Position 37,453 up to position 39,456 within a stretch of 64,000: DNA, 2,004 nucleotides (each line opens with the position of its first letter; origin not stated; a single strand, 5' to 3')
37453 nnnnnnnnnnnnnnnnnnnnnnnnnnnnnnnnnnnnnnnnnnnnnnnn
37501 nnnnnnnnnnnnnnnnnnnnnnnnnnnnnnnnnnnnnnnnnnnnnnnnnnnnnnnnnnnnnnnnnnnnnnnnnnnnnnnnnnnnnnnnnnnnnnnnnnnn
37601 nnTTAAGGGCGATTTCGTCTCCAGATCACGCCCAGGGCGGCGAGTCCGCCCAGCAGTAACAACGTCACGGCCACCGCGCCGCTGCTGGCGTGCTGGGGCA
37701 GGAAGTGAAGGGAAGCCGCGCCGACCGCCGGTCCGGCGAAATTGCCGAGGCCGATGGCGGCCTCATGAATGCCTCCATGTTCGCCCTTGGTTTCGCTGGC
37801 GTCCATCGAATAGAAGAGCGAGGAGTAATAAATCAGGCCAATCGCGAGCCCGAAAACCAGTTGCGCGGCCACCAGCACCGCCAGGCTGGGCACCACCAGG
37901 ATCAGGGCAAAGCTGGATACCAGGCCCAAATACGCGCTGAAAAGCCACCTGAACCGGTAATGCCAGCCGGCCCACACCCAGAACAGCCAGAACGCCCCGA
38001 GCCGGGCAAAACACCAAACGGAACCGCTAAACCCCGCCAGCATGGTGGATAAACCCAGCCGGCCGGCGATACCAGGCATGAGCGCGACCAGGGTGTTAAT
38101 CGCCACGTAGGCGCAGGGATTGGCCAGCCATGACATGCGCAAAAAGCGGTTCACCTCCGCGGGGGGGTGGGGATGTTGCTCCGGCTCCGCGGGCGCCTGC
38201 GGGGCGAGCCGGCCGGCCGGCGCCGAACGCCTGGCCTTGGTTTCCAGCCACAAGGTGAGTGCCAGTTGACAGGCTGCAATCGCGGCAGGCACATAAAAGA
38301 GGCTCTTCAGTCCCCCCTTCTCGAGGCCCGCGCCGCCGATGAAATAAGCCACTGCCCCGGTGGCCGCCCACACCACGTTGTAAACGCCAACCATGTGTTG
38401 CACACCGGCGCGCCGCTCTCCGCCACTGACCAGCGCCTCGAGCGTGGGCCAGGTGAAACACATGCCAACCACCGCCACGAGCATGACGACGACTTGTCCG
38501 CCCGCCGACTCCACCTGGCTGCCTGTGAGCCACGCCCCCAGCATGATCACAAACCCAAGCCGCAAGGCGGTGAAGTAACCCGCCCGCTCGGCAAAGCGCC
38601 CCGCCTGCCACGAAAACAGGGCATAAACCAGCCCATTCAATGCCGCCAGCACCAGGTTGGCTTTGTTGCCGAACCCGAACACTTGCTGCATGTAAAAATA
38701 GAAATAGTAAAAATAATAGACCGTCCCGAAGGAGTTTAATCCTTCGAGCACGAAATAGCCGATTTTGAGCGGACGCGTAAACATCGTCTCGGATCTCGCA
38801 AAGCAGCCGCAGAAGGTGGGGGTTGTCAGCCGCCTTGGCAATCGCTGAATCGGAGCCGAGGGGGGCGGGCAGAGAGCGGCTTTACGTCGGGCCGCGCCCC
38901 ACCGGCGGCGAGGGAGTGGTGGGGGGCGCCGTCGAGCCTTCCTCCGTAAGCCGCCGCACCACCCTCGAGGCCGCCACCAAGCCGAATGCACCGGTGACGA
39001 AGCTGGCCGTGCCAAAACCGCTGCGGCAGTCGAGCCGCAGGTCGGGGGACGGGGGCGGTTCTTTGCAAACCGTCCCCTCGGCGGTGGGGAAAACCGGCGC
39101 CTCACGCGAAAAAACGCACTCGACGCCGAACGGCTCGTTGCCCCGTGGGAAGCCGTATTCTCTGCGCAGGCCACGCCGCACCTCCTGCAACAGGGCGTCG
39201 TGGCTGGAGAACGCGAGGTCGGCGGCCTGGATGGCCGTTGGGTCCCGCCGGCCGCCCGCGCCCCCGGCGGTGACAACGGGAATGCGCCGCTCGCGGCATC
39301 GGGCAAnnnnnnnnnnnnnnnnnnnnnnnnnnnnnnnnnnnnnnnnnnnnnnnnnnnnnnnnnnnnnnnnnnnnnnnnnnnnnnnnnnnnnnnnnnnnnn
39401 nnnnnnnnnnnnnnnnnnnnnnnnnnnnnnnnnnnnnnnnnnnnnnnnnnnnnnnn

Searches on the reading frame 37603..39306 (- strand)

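Call 16: search_protein_families(library=pfam, proteins=[window:37603-39306:-], max_evalue=0.001)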
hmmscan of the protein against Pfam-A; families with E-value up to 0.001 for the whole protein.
window:37603-39306:- (567 aa): 1 family
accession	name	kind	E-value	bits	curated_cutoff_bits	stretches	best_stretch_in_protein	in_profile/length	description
PF07690.21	MFS_1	-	2.2e-14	53.6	33.4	2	303-526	120-347/347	Major Facilitator Superfamily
